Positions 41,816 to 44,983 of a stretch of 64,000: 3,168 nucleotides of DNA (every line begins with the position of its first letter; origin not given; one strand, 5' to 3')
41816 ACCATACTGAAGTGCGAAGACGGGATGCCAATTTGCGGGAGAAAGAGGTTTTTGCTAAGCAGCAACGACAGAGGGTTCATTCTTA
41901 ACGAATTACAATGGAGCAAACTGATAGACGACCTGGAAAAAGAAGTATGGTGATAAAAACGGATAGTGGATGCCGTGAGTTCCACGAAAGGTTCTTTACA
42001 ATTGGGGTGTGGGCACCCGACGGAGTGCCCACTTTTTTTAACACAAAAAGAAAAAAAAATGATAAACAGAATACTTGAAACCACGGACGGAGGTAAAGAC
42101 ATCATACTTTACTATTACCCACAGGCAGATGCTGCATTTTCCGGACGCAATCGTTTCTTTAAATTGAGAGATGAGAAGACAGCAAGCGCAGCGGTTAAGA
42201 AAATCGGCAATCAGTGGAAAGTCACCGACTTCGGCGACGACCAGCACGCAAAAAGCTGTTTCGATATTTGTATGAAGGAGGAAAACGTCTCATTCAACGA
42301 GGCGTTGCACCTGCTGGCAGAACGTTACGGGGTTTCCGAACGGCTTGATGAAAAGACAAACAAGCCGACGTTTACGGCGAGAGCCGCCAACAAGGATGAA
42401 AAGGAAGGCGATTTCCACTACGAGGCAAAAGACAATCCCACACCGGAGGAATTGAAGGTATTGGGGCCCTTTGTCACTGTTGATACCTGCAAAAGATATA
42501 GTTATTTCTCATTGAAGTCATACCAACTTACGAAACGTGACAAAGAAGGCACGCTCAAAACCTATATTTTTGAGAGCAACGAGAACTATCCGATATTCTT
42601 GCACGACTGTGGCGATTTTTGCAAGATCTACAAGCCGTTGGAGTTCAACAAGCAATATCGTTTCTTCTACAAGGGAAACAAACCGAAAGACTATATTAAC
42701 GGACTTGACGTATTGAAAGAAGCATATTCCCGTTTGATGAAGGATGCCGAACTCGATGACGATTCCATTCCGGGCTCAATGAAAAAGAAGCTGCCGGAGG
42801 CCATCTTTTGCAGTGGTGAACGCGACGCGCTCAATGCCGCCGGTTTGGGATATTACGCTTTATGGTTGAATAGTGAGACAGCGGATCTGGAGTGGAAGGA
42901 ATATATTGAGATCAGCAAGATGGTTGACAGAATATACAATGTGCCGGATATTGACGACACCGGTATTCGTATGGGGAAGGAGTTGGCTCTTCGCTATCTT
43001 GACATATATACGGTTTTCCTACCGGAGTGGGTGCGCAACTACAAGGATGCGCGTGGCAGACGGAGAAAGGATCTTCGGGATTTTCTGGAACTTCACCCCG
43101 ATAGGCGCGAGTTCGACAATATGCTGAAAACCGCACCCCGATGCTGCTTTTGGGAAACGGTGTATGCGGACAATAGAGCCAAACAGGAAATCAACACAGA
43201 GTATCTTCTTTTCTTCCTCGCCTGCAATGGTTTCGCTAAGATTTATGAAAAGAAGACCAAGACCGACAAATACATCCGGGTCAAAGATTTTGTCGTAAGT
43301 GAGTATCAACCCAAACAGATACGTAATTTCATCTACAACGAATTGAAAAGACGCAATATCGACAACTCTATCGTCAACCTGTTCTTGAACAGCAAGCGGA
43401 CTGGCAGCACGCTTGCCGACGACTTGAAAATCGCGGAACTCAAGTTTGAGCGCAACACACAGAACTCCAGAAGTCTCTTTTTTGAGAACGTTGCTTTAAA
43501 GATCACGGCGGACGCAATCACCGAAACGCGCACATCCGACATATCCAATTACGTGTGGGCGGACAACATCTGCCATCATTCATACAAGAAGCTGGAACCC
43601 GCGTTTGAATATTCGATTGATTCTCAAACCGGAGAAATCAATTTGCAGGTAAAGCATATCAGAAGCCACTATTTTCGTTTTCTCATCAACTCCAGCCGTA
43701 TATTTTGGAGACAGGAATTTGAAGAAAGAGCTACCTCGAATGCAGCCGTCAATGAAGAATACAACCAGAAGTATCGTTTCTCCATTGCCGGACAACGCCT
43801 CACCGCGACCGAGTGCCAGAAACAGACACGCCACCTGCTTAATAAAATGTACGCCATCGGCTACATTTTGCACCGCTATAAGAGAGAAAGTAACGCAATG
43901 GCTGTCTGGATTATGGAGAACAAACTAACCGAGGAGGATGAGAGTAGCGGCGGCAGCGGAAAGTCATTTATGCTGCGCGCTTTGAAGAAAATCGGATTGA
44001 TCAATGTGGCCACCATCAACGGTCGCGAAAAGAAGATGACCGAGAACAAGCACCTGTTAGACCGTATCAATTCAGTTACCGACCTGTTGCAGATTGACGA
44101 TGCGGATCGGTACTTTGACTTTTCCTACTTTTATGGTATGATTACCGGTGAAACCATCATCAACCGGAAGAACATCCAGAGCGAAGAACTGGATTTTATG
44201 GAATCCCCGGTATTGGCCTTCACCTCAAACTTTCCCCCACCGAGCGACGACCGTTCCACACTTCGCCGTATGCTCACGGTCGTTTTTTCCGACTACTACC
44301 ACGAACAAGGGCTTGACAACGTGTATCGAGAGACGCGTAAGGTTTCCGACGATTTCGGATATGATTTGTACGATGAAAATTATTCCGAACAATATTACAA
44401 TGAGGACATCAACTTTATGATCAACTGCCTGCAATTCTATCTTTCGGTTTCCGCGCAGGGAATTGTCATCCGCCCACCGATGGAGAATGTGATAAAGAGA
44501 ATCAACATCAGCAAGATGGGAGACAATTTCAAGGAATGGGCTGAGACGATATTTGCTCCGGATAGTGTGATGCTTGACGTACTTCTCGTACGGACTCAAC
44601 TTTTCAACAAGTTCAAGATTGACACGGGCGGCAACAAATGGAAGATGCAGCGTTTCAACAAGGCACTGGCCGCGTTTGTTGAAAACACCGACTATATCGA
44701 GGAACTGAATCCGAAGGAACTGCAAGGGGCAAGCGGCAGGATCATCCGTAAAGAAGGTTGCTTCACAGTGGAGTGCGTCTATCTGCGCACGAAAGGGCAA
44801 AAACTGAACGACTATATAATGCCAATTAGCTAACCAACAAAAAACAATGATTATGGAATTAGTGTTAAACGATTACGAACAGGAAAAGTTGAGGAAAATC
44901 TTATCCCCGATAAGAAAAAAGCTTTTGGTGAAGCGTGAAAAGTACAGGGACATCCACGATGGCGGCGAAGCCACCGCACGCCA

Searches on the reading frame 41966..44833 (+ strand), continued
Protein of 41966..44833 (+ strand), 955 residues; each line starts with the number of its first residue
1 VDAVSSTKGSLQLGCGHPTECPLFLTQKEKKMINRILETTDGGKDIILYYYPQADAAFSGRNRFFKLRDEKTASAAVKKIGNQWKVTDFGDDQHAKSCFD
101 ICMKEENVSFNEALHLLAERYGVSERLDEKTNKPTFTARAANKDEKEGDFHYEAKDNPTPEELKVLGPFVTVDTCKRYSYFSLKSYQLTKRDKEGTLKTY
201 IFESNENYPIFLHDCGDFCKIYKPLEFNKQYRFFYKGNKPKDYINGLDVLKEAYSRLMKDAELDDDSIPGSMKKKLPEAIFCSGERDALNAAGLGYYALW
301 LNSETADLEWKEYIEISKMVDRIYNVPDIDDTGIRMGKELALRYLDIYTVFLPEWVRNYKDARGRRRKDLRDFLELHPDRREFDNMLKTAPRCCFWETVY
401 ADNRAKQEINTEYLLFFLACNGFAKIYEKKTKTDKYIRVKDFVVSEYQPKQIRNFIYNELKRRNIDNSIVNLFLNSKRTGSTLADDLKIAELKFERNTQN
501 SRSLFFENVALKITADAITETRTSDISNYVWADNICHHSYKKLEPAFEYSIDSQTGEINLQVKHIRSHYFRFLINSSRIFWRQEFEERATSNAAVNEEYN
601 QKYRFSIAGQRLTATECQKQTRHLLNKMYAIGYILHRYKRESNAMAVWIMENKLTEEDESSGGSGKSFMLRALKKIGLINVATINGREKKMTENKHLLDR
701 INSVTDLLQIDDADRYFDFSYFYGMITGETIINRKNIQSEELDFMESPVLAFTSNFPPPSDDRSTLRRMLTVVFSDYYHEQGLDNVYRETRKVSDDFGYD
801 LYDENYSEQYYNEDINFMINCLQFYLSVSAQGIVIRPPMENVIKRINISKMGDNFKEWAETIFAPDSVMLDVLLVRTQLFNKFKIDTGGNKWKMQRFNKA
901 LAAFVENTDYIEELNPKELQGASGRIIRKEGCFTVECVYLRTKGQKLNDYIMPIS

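Call 114: search_protein_families(library=ncbifam, proteins=[window:42059-44833:+, P0143], max_evalue=0.01)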
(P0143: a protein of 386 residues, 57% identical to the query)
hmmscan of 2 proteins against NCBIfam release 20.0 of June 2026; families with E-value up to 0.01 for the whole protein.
window:42059-44833:+ (924 aa): 0 families

P0143 (386 aa): 9 families
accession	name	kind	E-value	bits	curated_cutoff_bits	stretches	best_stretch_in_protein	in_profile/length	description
NF040815.2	recomb_XerA_Arch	equivalog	1.9e-19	70.3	220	1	102-375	3-259/263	site-specific tyrosine recombinase/integron integrase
TIGR02224.1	recomb_XerC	equivalog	1.2e-13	51.2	335.15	1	106-383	9-289/295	tyrosine recombinase XerC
TIGR02225.1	recomb_XerD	equivalog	5.9e-11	42.2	329.6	1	106-380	9-284/290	site-specific tyrosine recombinase XerD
TIGR02249.1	integrase_gron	subfamily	4.2e-10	39.5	265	1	108-287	12-178/315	integron integrase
NF002331.0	PRK01287.1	subfamily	3e-09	36.3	371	1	92-259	23-199/365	site-specific tyrosine recombinase XerC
NF001399.0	PRK00283.1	subfamily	3.2e-06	26.6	279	1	99-379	9-292/300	tyrosine recombinase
NF011946.0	PRK15417.1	equivalog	0.00011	21.5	435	1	114-277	33-184/337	integron integrase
NF002683.0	PRK02412.2-2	equivalog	0.0062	16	329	0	45-106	27-87/215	3-dehydroquinate dehydratase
NF003462.0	PRK05084.1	equivalog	0.0092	14.7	267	0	216-289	189-262/360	tyrosine recombinase XerS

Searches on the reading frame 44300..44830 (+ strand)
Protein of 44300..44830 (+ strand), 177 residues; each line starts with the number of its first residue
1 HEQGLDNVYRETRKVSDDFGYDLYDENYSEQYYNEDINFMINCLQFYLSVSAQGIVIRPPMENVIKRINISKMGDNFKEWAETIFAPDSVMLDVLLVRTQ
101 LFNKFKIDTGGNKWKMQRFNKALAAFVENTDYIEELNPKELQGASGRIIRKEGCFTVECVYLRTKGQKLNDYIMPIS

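Call 66: predict_structure(alignment_id=A3)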
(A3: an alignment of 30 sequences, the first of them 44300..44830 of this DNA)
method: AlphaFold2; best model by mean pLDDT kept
length: 177 residues; sequences in the alignment: 30
mean_pLDDT: 85.8   pTM: 0.66
mean pLDDT of the five models: 85.8, 85.4, 82.4, 82.3, 82.3
residues with pLDDT >= 90: 92; 70-90: 69; 50-70: 7; < 50: 9
segments of 3 or more residues with pLDDT < 50: 1-9
pLDDT, mean of each block of 10 residues (from residue 1): 42 67 79 86 88 81 82 90 94 95 95 93 95 95 93 93 94 83
secondary structure, 60 per line:
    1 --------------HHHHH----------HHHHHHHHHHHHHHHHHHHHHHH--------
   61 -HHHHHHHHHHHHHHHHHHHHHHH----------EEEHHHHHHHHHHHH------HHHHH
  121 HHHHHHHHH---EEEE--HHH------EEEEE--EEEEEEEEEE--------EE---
elements in order: H15-19 H30-52 H62-84 E95-97 H98-109 H116-129 E133-136 E148-152 E155-164

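Call 69: fold_search(model_id=the predicted structure, library=pdb)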
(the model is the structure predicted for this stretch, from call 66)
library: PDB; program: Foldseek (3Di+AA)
matches with E <= 10: 26; with E <= 0.001: 0
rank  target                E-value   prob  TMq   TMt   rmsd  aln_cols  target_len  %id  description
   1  9evs_1r               3.0e-01  0.41  0.22  0.35   7.3       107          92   11  Structure of the flowering plant mitoribosome with P-site tRNA (released 2025-09-03)
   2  2b0l_C                9.0e-01  0.23  0.28  0.42   5.5       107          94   18  C-terminal DNA binding domain of transcriptional pleiotropic repressor CodY. (released 2006-02-21)
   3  3cuq_A                1.1e+00  0.12  0.25  0.21  15.0       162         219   12  Integrated structural and functional model of the human ESCRT-II complex (released 2008-11-04)
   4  2zme_B                3.5e+00  0.10  0.34  0.29  11.8       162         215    9  Integrated structural and functional model of the human ESCRT-II complex (released 2008-11-04)
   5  3gku_A                3.9e+00  0.02  0.12  0.11   9.3        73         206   11  Crystal structure of a probable RNA-binding protein from Clostridium symbiosum ATCC 14940 (released 2009-03-31)
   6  3gku_B                5.0e+00  0.02  0.14  0.13   9.5        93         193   15  Crystal structure of a probable RNA-binding protein from Clostridium symbiosum ATCC 14940 (released 2009-03-31)
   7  6i5z_B                5.3e+00  0.07  0.27  0.17   6.8       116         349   11  Papaver somniferum O-methyltransferase (released 2019-03-27)
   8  2zme_A                5.3e+00  0.06  0.28  0.24  14.4       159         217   12  Integrated structural and functional model of the human ESCRT-II complex (released 2008-11-04)
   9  4zv5_A                5.6e+00  0.04  0.18  0.27  11.5        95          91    7  Crystal structure of N-myristoylated mouse mammary tumor virus matrix protein (released 2016-01-27)
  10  7lij                  6.0e+00  0.01  0.12  0.10  14.4       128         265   12  Thermotoga maritima Encapsulin Nanocompartment Pore Mutant S1K (released 2022-02-09)
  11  9euf_X                6.4e+00  0.04  0.21  0.09  14.7        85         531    9  Cryo-EM structure of Staphylococcus aureus bacteriophage phi812 baseplate in the pre-contraction state - complete (released 2025-04-09)
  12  8k34_A                6.4e+00  0.02  0.12  0.06  15.9        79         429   14  Cryo-EM structure of SPARTA gRNA binary complex (released 2024-01-17)
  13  7kq3_A                6.4e+00  0.01  0.13  0.04  18.2        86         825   20  Structure of isethionate sulfite-lyase from Bilophila wadsworthia with substrate isethionate bound (released 2021-04-07)
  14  5ubf_A                6.8e+00  0.05  0.23  0.16   6.6       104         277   10  Crystal structure of the RctB domains 2-3, RctB-155-483 (released 2017-01-11)
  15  7yzc_A                7.7e+00  0.06  0.23  0.32   6.3        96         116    8  Crystal structure of the zebrafish FoxH1 bound to the TGTTTATT site (released 2022-11-16)
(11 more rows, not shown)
